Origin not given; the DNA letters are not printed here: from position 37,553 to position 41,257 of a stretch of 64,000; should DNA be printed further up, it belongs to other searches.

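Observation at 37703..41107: Hybrid-two-component-style periplasmic sensor wired to a PP2C phosphatase instead of a histidine kinase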

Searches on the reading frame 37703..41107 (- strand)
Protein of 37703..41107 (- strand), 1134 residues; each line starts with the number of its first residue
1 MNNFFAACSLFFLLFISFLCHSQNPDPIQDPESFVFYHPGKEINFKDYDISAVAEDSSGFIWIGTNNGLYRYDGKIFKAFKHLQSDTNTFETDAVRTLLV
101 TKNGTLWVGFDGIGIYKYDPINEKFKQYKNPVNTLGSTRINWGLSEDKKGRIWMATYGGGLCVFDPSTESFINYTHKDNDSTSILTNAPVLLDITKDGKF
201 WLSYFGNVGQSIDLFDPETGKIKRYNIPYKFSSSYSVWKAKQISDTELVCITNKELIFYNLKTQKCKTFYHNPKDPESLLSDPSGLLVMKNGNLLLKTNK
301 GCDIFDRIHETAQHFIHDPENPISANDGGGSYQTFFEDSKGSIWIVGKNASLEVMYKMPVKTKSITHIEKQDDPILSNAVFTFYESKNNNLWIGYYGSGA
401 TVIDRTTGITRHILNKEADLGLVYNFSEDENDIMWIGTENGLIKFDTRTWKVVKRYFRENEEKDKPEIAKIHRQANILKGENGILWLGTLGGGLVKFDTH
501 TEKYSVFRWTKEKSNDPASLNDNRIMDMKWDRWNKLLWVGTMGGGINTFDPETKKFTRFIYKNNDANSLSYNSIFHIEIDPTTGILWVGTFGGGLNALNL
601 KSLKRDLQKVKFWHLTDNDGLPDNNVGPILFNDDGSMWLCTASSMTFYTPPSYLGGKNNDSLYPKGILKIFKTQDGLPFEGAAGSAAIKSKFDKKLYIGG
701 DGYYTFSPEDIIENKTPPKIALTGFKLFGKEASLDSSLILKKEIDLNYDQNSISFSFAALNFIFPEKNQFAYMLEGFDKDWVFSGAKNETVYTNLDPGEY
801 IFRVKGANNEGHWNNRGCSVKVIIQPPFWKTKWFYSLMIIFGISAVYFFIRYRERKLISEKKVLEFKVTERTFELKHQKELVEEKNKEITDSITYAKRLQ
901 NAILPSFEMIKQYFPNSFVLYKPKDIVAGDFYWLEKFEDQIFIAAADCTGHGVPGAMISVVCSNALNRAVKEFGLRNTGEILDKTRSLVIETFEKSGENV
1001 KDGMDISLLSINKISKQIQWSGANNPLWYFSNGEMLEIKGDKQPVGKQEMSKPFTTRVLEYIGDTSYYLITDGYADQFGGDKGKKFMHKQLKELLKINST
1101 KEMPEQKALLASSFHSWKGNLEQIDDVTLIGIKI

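Call 4: search_protein_families(library=pfam, proteins=[window:37703-41107:-], max_evalue=1)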
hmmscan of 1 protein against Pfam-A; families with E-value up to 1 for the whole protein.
window:37703-41107:- (1134 aa): 6 families
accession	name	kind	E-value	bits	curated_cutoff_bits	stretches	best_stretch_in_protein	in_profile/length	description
PF07494.17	Reg_prop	-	1.3e-27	92.8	20.4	5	46-67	3-24/24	Two component regulator propeller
PF07495.19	Y_Y_Y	-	5.5e-19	68.3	26.6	1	761-824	1-64/65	Y_Y_Y domain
PF07228.17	SpoIIE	-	1.1e-12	48.8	25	1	939-1133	3-190/192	Stage II sporulation protein E (SpoIIE)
PF23748.1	Beta-prop_LRRK2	-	8.1e-10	38.7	26.9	0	339-443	25-134/359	LRRK2 beta propeller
PF24807.1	WD40_CDC20-Fz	-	0.00057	19.7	200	1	505-567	30-97/292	CDC20/Fizzy WD40 domain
PF12894.13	ANAPC4_WD40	-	0.2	12.3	22.9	1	517-571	33-88/91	Anaphase-promoting complex subunit 4 WD40 domain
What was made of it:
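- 39038..41008 (-): Periplasmic tandem beta-propeller sensor (Reg_prop repeats), about aa 34-690. Pfam Reg_prop E 1.3e-27 (call 4).
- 38636..39022 (-): Y_Y_Y (Ig-like) membrane-proximal domain, about aa 696-824. Pfam Y_Y_Y at 761-824, E 5.5e-19 (call 4).
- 37706..38398 (-): PP2C/PPM phosphatase domain of SiaA type, aa 904-1134. Catalytic residues: D930, D947, G950, D1005, D1072, G1073, D1076, D1125. Pfam SpoIIE (call 4).
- On Hybrid two-component system (HTCS) of Bacteroidota: Pfam hits (call 4). No hit at E <= 1 (call 4). No Response_reg or HTH_AraC/HTH_18 hit (call 4).
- On PPM/PP2C phosphatases, SpoIIE-type (Pfam PF07228): 48.8 bits against a cut-off of 25, residues 939-1133 (call 4).
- Checked: Pfam (call 4):
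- Pfam places the domain in the SpoIIE family (call 4). No HK-related Pfam hit appears at E <= 1 (call 4).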

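Call 5: search_protein_families(library=ncbifam, proteins=[window:37703-41107:-], max_evalue=1)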
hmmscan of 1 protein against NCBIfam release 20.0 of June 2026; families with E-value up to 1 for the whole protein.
window:37703-41107:- (1134 aa): 2 families
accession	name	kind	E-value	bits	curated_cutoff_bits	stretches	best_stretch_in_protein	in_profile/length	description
NF038263.1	prot_phos_SiaA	equivalog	3.4e-58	197.7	700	1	861-1133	383-656/658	biofilm regulation protein phosphatase SiaA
NF052228.1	T9SS_PorZ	equivalog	1.5e-21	76.5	260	4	264-448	375-559/757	type IX secretion system anionic LPS delivery protein PorZ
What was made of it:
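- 37706..38398 (-): NCBIfam SiaA model positions 383-656, 197.7 bits (call 5).
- On SiaA (NCBIfam NF038263 equivalog) / SiaABCD system: 197.7 bits, and only model positions 383-656 of 658 match (call 5).
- Closest known: SiaA of Pseudomonas aeruginosa. Different: It scores 197.7 bits against the 700-bit SiaA equivalog cut-off (call 5).
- The NCBIfam SiaA equivalog model matches its positions 383-656 of 658 at 197.7 bits, against 48.8 bits for the generic Pfam SpoIIE model (calls 4, 5).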
